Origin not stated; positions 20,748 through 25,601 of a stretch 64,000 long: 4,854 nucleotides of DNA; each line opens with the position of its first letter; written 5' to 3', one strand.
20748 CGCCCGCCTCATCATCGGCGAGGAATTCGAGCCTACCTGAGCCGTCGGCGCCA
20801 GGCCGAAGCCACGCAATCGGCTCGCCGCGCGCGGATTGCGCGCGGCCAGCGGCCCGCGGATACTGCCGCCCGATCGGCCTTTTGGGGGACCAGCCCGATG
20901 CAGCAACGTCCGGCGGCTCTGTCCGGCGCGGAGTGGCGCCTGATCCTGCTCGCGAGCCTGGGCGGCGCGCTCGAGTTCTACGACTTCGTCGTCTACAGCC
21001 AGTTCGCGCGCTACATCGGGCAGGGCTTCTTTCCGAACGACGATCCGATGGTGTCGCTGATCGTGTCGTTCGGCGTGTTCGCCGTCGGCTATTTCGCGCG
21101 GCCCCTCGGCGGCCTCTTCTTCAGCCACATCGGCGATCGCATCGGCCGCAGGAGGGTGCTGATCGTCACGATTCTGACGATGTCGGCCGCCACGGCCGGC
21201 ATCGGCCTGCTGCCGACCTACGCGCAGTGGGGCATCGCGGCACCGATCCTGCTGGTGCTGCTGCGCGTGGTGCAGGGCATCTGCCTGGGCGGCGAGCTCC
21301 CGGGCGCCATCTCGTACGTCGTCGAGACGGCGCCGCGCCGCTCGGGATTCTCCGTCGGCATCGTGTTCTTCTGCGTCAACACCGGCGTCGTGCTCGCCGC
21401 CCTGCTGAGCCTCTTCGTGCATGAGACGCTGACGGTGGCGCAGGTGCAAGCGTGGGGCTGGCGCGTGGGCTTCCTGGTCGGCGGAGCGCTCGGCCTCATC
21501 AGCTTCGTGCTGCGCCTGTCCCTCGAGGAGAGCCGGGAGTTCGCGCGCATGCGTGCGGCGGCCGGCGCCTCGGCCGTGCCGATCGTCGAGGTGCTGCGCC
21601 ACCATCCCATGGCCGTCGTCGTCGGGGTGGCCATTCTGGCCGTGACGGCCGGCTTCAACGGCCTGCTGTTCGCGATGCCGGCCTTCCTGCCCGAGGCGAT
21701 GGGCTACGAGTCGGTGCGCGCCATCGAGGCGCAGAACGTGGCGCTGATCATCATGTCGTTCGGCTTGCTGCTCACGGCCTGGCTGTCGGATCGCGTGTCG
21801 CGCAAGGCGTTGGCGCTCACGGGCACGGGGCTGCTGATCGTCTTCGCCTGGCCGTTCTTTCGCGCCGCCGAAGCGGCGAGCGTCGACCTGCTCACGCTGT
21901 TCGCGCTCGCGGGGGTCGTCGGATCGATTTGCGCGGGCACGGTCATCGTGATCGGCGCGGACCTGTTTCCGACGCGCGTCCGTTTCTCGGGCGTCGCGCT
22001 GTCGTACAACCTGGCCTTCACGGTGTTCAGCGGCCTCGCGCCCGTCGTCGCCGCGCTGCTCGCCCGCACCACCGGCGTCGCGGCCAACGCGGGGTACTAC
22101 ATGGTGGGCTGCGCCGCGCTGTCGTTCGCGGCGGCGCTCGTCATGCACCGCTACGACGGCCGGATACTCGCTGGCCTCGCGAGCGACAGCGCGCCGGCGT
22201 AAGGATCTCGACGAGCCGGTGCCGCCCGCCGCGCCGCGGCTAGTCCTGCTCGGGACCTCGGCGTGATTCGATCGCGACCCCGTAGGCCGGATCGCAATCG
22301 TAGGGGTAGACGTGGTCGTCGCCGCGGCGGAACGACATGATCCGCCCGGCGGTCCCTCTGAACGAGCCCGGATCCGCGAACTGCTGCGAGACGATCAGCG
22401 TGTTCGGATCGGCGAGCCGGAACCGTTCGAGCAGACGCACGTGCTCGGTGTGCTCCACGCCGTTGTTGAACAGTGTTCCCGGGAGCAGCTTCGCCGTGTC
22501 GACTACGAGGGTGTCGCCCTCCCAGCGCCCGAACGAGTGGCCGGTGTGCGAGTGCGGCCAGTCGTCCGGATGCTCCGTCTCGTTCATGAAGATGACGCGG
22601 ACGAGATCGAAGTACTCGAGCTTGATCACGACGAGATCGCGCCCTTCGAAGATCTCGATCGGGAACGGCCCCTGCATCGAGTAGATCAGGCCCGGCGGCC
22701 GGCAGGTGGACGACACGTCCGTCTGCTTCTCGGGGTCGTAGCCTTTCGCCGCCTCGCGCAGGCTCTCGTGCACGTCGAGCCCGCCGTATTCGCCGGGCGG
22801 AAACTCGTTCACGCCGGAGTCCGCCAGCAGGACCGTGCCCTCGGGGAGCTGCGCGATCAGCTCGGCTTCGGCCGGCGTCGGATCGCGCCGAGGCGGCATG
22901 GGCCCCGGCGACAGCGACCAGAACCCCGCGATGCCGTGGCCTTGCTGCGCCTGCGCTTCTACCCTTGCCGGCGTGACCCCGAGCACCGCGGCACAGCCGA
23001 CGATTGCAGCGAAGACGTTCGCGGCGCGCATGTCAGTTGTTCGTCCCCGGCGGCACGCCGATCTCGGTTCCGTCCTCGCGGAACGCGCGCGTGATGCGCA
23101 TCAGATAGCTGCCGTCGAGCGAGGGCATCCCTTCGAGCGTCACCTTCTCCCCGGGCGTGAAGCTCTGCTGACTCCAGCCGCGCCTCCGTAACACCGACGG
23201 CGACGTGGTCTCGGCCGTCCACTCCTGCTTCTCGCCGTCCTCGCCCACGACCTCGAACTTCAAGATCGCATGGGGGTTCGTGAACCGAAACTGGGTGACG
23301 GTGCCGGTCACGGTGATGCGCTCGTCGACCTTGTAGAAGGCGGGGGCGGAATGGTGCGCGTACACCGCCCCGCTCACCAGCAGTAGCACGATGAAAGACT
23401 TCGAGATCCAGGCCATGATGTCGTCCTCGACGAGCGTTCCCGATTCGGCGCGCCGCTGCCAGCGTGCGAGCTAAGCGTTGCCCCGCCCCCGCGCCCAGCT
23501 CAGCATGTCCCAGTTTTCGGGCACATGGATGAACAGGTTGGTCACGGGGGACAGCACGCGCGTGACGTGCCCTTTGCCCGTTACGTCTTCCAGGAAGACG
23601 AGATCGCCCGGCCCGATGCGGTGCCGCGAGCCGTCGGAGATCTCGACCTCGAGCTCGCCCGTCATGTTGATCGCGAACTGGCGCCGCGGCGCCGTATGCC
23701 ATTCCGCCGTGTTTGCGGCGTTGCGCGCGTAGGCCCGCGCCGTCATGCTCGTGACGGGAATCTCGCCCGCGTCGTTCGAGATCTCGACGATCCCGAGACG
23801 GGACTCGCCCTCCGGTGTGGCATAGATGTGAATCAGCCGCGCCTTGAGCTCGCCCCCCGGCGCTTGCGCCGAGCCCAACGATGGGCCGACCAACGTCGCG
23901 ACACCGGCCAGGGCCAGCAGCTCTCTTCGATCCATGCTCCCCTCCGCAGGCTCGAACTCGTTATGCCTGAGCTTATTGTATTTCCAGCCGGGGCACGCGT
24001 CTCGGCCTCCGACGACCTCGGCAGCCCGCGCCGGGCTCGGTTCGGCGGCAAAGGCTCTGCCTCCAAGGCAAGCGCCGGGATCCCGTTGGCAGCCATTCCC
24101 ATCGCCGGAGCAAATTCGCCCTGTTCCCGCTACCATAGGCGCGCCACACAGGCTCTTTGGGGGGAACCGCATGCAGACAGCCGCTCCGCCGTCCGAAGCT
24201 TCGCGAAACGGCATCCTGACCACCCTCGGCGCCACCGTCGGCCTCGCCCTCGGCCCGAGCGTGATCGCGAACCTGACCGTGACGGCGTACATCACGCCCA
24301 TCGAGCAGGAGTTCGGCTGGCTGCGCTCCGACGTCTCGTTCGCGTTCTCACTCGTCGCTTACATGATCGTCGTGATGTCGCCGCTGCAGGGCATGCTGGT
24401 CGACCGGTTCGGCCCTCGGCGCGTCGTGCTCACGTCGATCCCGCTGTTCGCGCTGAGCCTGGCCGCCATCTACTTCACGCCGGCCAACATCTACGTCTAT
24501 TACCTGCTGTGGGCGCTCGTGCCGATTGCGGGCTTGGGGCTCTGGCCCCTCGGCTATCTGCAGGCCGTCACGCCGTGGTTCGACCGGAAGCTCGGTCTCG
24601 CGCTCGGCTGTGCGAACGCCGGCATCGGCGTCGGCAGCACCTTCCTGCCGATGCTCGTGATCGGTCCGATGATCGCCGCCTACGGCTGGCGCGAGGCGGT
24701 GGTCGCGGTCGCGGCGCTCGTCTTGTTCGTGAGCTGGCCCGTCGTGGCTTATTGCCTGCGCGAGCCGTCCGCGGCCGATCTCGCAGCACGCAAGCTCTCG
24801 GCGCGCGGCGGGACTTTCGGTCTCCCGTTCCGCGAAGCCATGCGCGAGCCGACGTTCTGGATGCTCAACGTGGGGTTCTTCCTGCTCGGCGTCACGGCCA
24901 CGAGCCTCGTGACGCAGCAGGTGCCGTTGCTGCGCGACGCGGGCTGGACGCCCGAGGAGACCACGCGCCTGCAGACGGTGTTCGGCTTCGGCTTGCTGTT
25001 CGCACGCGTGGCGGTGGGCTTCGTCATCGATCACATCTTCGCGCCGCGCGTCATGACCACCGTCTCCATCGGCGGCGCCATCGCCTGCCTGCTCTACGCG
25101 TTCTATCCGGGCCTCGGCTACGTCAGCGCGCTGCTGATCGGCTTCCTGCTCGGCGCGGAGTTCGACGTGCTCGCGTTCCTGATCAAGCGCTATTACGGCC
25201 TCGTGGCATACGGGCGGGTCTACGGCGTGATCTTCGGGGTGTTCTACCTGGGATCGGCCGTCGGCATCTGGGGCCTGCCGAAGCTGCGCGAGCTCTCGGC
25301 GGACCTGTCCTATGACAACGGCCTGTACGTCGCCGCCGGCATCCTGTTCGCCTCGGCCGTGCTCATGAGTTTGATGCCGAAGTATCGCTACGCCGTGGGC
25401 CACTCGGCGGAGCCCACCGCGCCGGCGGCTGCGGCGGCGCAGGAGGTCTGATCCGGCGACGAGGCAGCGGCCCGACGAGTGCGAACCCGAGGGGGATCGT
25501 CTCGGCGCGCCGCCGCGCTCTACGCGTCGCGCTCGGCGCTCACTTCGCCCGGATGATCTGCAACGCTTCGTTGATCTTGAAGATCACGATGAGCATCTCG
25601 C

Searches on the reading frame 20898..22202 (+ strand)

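Call 21: search_protein_families(library=pfam, proteins=[window:20898-22202:+], max_evalue=0.001)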
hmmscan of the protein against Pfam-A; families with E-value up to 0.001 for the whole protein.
window:20898-22202:+ (434 aa): 2 families
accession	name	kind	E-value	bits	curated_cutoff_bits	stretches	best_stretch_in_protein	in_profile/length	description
PF07690.21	MFS_1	-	9e-30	104.2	33.4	1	52-382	34-347/347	Major Facilitator Superfamily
PF00083.30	Sugar_tr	-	1.7e-25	90.3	22.3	2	16-219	2-201/452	Sugar (and other) transporter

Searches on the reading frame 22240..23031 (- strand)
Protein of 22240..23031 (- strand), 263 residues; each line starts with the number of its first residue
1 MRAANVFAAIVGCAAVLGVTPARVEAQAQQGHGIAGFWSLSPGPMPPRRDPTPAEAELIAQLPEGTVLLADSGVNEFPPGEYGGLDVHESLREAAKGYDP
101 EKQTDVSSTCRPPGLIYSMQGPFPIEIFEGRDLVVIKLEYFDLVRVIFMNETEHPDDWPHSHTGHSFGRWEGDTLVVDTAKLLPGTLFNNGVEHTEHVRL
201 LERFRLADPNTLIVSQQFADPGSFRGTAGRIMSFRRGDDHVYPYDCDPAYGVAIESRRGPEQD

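Call 78: search_protein_families(library=pfam, proteins=[window:22240-23031:-], max_evalue=1)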
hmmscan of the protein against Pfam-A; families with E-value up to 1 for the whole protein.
window:22240-23031:- (263 aa): 0 families

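Call 82: search_dna_similar(query=window:22240-23031:-, collection=plasmids, mode=protein, max_evalue=0.000001, max_rows=12)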
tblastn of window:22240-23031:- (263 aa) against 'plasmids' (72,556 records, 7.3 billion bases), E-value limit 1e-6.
Records with a match: 5; places in all: 8; records where one place covers at least 80% of the query: 0.
Best place of each record, by identity: <60% 5.
By first word of the organism name: Novosphingobium 4; Croceibacterium 1.
By predicted mobility (MOB-suite, as given by PLSDB): non-mobilizable 5.
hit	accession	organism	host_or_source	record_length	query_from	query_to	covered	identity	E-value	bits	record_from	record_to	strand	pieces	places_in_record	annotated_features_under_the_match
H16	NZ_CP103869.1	Novosphingobium humi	pure culture,soil biofilm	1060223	73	247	67%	26.9%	1e-9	66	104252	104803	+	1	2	none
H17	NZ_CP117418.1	Novosphingobium humi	Single cell,Soil from military shooting ...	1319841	73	247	67%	26.3%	2e-9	65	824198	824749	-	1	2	none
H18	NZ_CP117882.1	Novosphingobium sp. KACC 22771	Single cell,soil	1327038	73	247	67%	26.3%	4e-9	64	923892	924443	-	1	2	none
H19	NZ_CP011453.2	Croceibacterium atlanticum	cell culture,North Atlantic Rise ...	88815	108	221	43%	37.0%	7e-11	69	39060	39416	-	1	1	hypothetical protein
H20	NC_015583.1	Novosphingobium sp. PP1Y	-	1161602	105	236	50%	28.7%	9e-9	63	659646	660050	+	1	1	none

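Call 83: get_annotated_region(hit=H19, flank=6000)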
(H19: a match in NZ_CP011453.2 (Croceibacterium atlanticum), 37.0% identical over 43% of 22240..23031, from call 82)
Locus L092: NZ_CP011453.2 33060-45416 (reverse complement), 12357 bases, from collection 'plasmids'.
description: Croceibacterium atlanticum strain 26DY36 plasmid unnamed, complete sequence
organism: Croceibacterium atlanticum (NCBI taxid 1267766)
taxonomy: Bacteria; Pseudomonadota; Alphaproteobacteria; Sphingomonadales; Erythrobacteraceae; Croceibacterium; Croceibacterium atlanticum
host: -; source: cell culture,North Atlantic Rise deep-sea sediment; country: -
typing (MOB-suite, as given by PLSDB): non-mobilizable; replicon rep_cluster_545
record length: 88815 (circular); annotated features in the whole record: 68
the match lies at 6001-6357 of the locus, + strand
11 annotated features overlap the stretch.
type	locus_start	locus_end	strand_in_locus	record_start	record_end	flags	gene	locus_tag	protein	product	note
CDS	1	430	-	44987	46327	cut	gdhA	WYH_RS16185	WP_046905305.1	NADP-specific glutamate dehydrogenase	GO:0006520 - amino acid metabolic process [Evidence IEA]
CDS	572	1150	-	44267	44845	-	-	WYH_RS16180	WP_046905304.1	5-formyltetrahydrofolate cyclo-ligase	GO:0006730 - one-carbon metabolic process [Evidence IEA]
CDS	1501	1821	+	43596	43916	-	-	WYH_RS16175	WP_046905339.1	multidrug efflux SMR transporter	-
CDS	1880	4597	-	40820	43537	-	-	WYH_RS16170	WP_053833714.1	G8 domain-containing protein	-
CDS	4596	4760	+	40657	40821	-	-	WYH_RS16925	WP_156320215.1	hypothetical protein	-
CDS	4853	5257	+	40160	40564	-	-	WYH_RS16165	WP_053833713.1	DUF6152 family protein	-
CDS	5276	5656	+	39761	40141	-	-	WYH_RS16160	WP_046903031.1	DUF6152 family protein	-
CDS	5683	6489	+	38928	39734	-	-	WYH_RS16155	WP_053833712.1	hypothetical protein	-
CDS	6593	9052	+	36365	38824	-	-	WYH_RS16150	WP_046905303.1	TonB-dependent receptor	GO:0015891 - siderophore transport [Evidence IEA]; GO:0055085 - transmembrane transport [Evidence IEA]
CDS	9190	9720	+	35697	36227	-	-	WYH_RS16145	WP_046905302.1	MarR family transcriptional regulator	GO:0006355 - regulation of DNA-templated transcription [Evidence IEA]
CDS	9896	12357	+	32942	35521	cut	-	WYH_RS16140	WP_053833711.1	G8 domain-containing protein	-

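Call 84: get_annotated_region(hit=H20, flank=6000)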
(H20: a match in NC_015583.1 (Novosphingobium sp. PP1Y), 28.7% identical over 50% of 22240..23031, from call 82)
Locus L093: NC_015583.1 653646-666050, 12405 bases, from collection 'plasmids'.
description: Novosphingobium sp. PP1Y plasmid Mpl, complete sequence
organism: Novosphingobium sp. PP1Y (NCBI taxid 702113)
taxonomy: Bacteria; Pseudomonadota; Alphaproteobacteria; Sphingomonadales; Sphingomonadaceae; Novosphingobium; Novosphingobium sp. PP1Y
host: -; source: -; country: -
typing (MOB-suite, as given by PLSDB): non-mobilizable
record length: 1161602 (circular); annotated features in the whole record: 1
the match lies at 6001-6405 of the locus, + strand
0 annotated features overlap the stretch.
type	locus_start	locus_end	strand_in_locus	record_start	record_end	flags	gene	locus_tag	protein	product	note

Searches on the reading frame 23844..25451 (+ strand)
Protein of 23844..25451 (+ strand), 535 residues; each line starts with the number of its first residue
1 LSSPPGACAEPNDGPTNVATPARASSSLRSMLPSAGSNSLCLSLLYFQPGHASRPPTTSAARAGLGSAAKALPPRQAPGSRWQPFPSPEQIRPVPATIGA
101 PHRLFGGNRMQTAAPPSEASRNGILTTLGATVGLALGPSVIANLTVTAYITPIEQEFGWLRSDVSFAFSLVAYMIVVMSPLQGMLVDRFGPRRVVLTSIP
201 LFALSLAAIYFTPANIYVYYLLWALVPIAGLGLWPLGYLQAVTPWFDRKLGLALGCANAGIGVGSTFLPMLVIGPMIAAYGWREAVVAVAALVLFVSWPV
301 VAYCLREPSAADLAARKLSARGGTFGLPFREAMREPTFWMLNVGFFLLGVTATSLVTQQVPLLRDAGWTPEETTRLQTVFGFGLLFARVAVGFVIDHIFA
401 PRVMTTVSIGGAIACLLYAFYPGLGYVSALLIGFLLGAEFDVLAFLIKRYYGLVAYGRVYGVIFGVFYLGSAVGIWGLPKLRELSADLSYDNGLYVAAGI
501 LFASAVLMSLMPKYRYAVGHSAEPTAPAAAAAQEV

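Call 21: search_protein_families(library=pfam, proteins=[window:23844-25451:+], max_evalue=0.001)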
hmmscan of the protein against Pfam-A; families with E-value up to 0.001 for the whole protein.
window:23844-25451:+ (535 aa): 1 family
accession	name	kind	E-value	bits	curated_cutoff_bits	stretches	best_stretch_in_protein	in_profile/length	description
PF07690.21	MFS_1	-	5.4e-30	104.9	33.4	1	145-474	15-346/347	Major Facilitator Superfamily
